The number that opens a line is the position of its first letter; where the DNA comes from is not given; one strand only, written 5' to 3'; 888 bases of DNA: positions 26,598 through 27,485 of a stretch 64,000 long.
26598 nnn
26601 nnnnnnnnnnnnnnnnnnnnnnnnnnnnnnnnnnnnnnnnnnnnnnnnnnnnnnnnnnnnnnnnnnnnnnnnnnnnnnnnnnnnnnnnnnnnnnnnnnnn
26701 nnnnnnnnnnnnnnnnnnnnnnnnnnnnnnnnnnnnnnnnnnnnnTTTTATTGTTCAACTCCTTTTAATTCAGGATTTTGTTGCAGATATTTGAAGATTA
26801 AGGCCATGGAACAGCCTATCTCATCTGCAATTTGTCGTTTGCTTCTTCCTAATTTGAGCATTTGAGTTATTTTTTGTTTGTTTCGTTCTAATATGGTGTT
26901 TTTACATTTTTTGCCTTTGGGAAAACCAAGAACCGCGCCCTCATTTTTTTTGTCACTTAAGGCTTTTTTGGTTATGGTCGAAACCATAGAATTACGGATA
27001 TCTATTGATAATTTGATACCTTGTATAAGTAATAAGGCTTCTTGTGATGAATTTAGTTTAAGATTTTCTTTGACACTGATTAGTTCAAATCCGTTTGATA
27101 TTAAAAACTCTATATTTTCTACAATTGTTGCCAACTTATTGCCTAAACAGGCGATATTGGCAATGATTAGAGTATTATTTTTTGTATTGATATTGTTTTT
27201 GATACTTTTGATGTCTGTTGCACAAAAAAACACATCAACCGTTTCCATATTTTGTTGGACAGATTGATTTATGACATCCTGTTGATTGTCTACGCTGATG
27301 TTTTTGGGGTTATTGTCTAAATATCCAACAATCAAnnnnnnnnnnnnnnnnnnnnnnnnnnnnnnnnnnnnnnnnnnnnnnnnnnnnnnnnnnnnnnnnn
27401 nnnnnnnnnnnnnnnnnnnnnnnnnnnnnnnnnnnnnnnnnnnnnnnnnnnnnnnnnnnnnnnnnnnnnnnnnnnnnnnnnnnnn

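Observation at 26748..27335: Catalytically dead Hin/resolvase homolog as first gene of the operon its hix-like sites control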

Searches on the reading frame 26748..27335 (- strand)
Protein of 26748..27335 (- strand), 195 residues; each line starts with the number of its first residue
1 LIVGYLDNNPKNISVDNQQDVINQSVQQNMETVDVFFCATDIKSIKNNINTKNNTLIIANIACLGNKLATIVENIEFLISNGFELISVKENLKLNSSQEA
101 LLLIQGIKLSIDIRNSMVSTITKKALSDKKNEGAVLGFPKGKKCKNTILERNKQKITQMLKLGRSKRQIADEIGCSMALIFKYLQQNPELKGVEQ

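Call 3: search_protein_families(library=pfam, proteins=[window:26748-27335:-], max_evalue=10)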
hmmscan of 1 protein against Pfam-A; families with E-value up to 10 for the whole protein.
window:26748-27335:- (195 aa): 4 families
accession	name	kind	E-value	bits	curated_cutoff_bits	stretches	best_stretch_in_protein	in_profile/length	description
PF00239.26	Resolvase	-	0.0013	19.2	23.3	1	45-134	55-144/145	Resolvase, N terminal domain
PF02796.21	HTH_7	-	0.019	15.5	23.8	1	154-185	12-43/45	Helix-turn-helix domain of resolvase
PF13936.12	HTH_38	-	0.02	15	27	1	154-187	11-44/44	Helix-turn-helix domain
PF13384.12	HTH_23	-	0.22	11.8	24.6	1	150-185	4-39/50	Homeodomain-like domain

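Call 4: search_protein_families(library=ncbifam, proteins=[window:26748-27335:-], max_evalue=10)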
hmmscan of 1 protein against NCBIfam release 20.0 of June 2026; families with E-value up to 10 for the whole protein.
window:26748-27335:- (195 aa): 4 families
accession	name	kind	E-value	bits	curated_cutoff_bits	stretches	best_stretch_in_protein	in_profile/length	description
NF009949.0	PRK13413.1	equivalog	7.5e-21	74.7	272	1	1-189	1-198/203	master DNA invertase Mpi family serine-type recombinase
TIGR01684.1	viral_ppase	hypoth_equivalog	0.022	14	134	1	16-94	44-122/301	viral phosphatase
NF049902.1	FTL_1293_fam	exception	0.081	13.1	170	1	153-184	12-43/150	FTL_1293 family small RNA FtrC-regulated protein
NF033546.1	transpos_IS21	equivalog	0.21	11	160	1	158-187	3-32/294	IS21 family transposase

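Call 6: find_homologous_proteins(query=window:26748-27335:-, max_evalue=0.001)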
Query window:26748-27335:- (195 aa): 127 proteins with E <= 0.001 among 297 candidates; the best 120 are listed.
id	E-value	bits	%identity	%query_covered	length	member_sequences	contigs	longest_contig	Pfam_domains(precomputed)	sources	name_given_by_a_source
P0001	7.3e-116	402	100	100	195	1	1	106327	-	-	-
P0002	3.3e-113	394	97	100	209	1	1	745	-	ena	-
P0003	1.7e-77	277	70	98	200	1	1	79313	PF00239.27,PF13384.13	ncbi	-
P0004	1.2e-76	275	69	98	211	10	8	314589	PF00239.27,PF13384.13,PF04218.20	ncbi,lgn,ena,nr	ncbi:MAG: hypothetical protein E7020_00005 [Alphaproteobacteria bacterium]|nr:hypothetical protein [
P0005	1.2e-76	274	69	98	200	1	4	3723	PF00239.27,PF13384.13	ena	-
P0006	1.6e-76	274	69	98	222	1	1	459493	PF00239.27,PF13384.13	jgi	-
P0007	1.6e-76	274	69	98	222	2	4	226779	PF00239.27,PF13384.13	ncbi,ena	-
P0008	3.0e-76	273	69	98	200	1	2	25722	PF13384.13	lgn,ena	-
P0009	3.4e-76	273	68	98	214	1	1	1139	PF13384.13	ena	-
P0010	5.1e-76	272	69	98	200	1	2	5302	PF13384.13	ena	-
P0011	1.3e-75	271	68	98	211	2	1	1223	PF00239.27,PF13384.13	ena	-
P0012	1.3e-74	268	69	98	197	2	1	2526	PF13384.13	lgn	-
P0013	2.9e-73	264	67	98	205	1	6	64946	-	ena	-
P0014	1.5e-72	261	63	98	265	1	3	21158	PF13384.13,PF13936.13,PF15978.12,PF02796.22,PF00196.26,PF04218.20,PF06530.19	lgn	-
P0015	5.1e-72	259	65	98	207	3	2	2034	-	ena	-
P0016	7.0e-67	243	64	98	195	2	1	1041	PF00239.27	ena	-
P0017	1.2e-61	226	60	98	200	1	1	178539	PF00239.27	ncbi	-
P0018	2.9e-61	224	60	98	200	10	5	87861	PF00239.27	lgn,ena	-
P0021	1.3e-60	222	60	98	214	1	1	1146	PF00239.27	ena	-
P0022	3.5e-60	221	60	99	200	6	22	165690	PF00239.27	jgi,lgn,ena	-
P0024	3.7e-60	221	60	98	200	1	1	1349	PF00239.27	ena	-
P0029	7.6e-60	220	59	98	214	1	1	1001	PF00239.27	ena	-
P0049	1.6e-58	215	58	100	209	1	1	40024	PF00239.27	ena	-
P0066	9.5e-57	210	58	100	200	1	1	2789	PF00239.27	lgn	-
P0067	1.3e-56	209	58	98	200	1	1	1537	PF00239.27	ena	-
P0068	1.7e-56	209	58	98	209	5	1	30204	PF00239.27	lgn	-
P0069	2.0e-56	209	59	98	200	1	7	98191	PF00239.27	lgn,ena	-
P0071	6.2e-56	207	58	100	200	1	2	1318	PF00239.27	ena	-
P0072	7.3e-56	207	59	98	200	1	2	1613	PF00239.27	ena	-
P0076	2.4e-55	205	59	98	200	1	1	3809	PF00239.27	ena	-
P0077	3.2e-55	205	53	100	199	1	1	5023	PF00239.27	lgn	-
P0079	1.2e-54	203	52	100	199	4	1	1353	PF00239.27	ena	-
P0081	3.0e-54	202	52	100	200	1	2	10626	PF00239.27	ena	-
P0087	3.7e-53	198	55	98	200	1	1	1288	PF00239.27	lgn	-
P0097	8.3e-50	187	52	99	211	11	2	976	PF00239.27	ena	-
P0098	1.4e-49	186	53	99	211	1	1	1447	PF00239.27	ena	-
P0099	1.4e-49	186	47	100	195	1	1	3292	PF00239.27,PF02796.22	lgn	-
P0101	1.5e-49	186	54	98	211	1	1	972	PF00239.27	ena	-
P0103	6.8e-49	184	50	98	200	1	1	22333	PF00239.27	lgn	-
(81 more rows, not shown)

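Call 13: find_related_loci(query=A1, collection=genome_contigs, flank=6000)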
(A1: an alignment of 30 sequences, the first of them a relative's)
Query A1 (195 aa) in genome_contigs; peptide patterns used: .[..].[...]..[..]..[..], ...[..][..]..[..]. (x = any residue, [..] = any of these).
36 stretches matched a pattern; 14 encode a relative of the query (tblastn E <= 1e-3); 13 distinct loci.
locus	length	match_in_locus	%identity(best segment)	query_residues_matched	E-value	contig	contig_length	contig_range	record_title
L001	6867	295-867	69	1-191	2e-85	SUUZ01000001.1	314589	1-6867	MAG: Alphaproteobacteria bacterium isolate SIG59 NODE_243_length_314589_cov_19.621019, whole genome shotgun sequence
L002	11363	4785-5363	60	1-193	2e-68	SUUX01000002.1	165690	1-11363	MAG: Alphaproteobacteria bacterium isolate SIG57 NODE_1707_length_165690_cov_7.769840, whole genome shotgun sequence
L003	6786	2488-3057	57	1-191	8e-68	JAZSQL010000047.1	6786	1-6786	MAG: Alphaproteobacteria bacterium isolate T1900044543_TS20190009.MAGScoT_cleanbin_000006 SGB_90_k141_397100, whole geno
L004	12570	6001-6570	57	1-191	9e-68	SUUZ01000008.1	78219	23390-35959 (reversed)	MAG: Alphaproteobacteria bacterium isolate SIG59 NODE_7857_length_78219_cov_20.553680, whole genome shotgun sequence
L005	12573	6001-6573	59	1-191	2e-67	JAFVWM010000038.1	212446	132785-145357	MAG: Alphaproteobacteria bacterium isolate RGIG5458 Sheep_Colon-5__c489368, whole genome shotgun sequence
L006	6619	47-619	59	1-191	1e-64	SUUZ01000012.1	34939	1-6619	MAG: Alphaproteobacteria bacterium isolate SIG59 NODE_26121_length_34939_cov_17.611829, whole genome shotgun sequence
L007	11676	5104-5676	55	1-191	8e-62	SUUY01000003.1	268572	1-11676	MAG: Alphaproteobacteria bacterium isolate SIG58 NODE_425_length_268572_cov_10.932310, whole genome shotgun sequence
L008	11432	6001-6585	52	1-194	7e-58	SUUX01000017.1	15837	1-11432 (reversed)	MAG: Alphaproteobacteria bacterium isolate SIG57 NODE_65108_length_15837_cov_7.780013, whole genome shotgun sequence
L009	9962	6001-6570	48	1-191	2e-51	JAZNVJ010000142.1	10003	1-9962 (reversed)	MAG: Alphaproteobacteria bacterium isolate T1900044790_TS20190256.MAGScoT_cleanbin_000026 SGB_2645_k141_1067311, whole g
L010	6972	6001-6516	53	1-167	5e-51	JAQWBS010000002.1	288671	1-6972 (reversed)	MAG: Alphaproteobacteria bacterium isolate STF2_225 NODE_14_length_288671_cov_7.348262_Sandtown_F2, whole genome shotgun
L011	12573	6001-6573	43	1-191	3e-47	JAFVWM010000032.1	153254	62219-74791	MAG: Alphaproteobacteria bacterium isolate RGIG5458 Sheep_Colon-5__c384934, whole genome shotgun sequence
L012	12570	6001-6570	43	1-190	6e-45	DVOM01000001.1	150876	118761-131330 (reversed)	MAG TPA_asm: Candidatus Scatocola faecigallinarum isolate 2846 CHK22__C5785_L150876_ERR2241687, whole genome shotgun seq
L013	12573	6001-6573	69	1-191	2e-85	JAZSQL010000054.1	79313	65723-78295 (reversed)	MAG: Alphaproteobacteria bacterium isolate T1900044543_TS20190009.MAGScoT_cleanbin_000006 SGB_90_k141_96242, whole genom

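Call 17: find_encoding_contigs(protein=P0001, flank=10000, max_places=4)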
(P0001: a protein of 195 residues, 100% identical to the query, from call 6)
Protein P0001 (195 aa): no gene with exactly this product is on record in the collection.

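Call 18: find_encoding_contigs(protein=P0022, flank=6000, max_places=10)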
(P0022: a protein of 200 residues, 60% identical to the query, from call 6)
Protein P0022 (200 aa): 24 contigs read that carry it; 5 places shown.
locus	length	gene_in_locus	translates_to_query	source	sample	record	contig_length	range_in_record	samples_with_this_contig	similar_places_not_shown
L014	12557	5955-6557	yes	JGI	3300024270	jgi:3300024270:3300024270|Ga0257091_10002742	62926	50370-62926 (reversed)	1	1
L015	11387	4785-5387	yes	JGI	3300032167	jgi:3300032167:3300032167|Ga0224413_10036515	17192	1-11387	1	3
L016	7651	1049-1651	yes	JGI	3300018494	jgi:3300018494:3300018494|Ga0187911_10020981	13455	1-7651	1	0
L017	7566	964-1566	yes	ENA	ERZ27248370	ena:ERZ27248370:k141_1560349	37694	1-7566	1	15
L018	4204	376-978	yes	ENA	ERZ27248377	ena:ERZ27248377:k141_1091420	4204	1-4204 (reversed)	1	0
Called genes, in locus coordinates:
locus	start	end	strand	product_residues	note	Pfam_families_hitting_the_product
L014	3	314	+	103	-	?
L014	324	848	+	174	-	PF08875:DUF1833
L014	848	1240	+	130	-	PF00877:NLPC_P60 (weak)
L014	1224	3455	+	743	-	PF24801:FNIII-A_GpJ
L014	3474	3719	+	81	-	-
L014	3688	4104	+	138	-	-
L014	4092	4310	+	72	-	-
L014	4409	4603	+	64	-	-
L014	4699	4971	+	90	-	PF00216:Bac_DNA_binding, PF18291:HU-HIG (weak)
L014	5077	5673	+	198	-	PF00239:Resolvase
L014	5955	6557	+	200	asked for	PF00239:Resolvase (faint)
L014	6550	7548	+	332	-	PF00196:GerE (faint), PF01527:HTH_Tnp_1 (faint), PF02796:HTH_7 (faint), PF04255:DUF433 (faint), PF04297:UPF0122 (faint), PF04545:Sigma70_r4 (faint), PF07506:RepB (faint), PF07750:GcrA (faint), +23 more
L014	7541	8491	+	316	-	PF00535:Glycos_transf_2, PF10111:Glyco_tranf_2_2, PF13641:Glyco_tranf_2_3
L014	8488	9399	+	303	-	-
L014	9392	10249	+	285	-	-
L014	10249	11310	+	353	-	-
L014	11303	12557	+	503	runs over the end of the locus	PF00483:NTP_transferase, PF12804:NTP_transf_3 (weak), PF13344:Hydrolase_6, PF13242:Hydrolase_like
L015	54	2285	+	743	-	PF24801:FNIII-A_GpJ, PF13550:Phage-tail_3 (faint)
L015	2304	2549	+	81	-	-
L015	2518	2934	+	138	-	-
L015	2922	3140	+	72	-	-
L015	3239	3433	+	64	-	-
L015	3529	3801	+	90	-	PF00216:Bac_DNA_binding, PF18291:HU-HIG (weak)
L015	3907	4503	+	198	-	PF00239:Resolvase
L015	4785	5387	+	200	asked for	PF00239:Resolvase (faint)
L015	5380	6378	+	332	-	PF00196:GerE (faint), PF01527:HTH_Tnp_1 (faint), PF02796:HTH_7 (faint), PF04255:DUF433 (faint), PF04297:UPF0122 (faint), PF04545:Sigma70_r4 (faint), PF07506:RepB (faint), PF07750:GcrA (faint), +23 more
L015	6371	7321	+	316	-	PF00535:Glycos_transf_2, PF10111:Glyco_tranf_2_2, PF13641:Glyco_tranf_2_3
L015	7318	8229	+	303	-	-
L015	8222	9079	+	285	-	-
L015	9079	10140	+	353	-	-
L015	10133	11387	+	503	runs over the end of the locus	PF00483:NTP_transferase, PF12804:NTP_transf_3 (weak), PF13344:Hydrolase_6, PF13242:Hydrolase_like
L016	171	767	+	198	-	PF00239:Resolvase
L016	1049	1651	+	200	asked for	PF00239:Resolvase (faint)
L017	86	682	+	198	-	PF00239:Resolvase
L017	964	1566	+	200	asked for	PF00239:Resolvase (faint)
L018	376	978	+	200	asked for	PF00239:Resolvase (faint)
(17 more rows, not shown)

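Call 21: search_protein_families(library=ncbifam, proteins=[L014:5077-5673:+, L014:6550-7548:+], max_evalue=0.01)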
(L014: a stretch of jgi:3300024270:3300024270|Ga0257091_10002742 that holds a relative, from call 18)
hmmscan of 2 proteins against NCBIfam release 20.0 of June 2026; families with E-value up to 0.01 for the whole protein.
L014:5077-5673:+ (198 aa): 8 families
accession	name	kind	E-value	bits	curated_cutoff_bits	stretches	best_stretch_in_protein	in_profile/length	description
NF009949.0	PRK13413.1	equivalog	1.1e-93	312.5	272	1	1-196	1-196/203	master DNA invertase Mpi family serine-type recombinase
NF047344.1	SCCmet_CcrA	equivalog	1.5e-10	40.8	700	1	3-144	5-147/442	cassette chromosome recombinase CcrA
NF049883.1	resolv_YneB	equivalog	2.7e-09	36.8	175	1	5-183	5-190/211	YneB family resolvase-like protein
NF033518.0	transpos_IS607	equivalog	3.4e-07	30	110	1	2-97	56-152/187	IS607 family transposase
NF041201.1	recomb_XisF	equivalog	3.6e-05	22.9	375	1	2-182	1-184/465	fdxN element excision recombinase XisF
NF047921.1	TranRegEcpR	equivalog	0.001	19.2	300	1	146-192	117-163/180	ECP biosynthesis operon DNA-binding transcriptional regulator EcpR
NF007935.0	PRK10651.1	equivalog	0.004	16.4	250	1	133-194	132-192/216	two-component system response regulator NarL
TIGR03020.2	EpsA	equivalog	0.005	16.5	170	0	133-195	165-228/247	XrtB/PEP-CTERM-associated transcriptional regulator EpsA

L014:6550-7548:+ (332 aa): 34 families (the best 25 are shown)
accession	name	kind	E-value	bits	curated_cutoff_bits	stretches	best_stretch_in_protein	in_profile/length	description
NF040595.1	HTH_Cbp1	equivalog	4.1e-18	65.6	140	3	238-324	6-86/135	CRISPR DNA repeat-binding protein Cbp1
TIGR02937.1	sigma70-ECF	superfamily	9.1e-16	57.9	42.9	1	290-325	122-158/165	sigma-70 family RNA polymerase sigma factor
NF033545.0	transpos_IS630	equivalog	7.6e-11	42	100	0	141-171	6-37/299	IS630 family transposase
NF052366.1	photon_PedR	equivalog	1.7e-10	40.9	120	1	10-42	7-39/74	photosynthetic electron transport-dependent transcriptional regulator PedR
NF045758.2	YlxM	equivalog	6.3e-10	39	80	0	185-216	23-54/72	YlxM family DNA-binding protein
TIGR02985.1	Sig70_bacteroi1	subfamily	1.5e-09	38.3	126.4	1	291-323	120-153/162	RNA polymerase sigma-70 factor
TIGR04111.1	BcepMu_gp16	hypoth_equivalog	5e-07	29.5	34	0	295-330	8-40/55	phage-associated protein, BcepMu gp16 family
NF002620.0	PRK02277.1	subfamily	5.5e-07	29.4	115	0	291-327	9-45/201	orotate phosphoribosyltransferase-like protein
NF033558.1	transpos_IS1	equivalog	7.9e-07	29.2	100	0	279-328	34-83/199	IS1 family transposase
NF033546.1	transpos_IS21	equivalog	8.9e-07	28.7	160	0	15-55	3-43/294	IS21 family transposase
NF009949.0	PRK13413.1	equivalog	5.1e-06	26.3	272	0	270-325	142-197/203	master DNA invertase Mpi family serine-type recombinase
TIGR01884.1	cas_HTH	subfamily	7.9e-06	25.4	60.2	0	171-221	132-183/202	CRISPR-associated CARF protein Csa3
NF049883.1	resolv_YneB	equivalog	0.00012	21.7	175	0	53-79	163-189/211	YneB family resolvase-like protein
TIGR01764.1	excise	domain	0.00019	21.7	28.8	0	21-43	2-24/49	excisionase family DNA-binding protein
NF047515.1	SpiroCoCo_C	equivalog_domain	0.00021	20.6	125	0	57-81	280-304/313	SpiroCoCo family coiled-coil protein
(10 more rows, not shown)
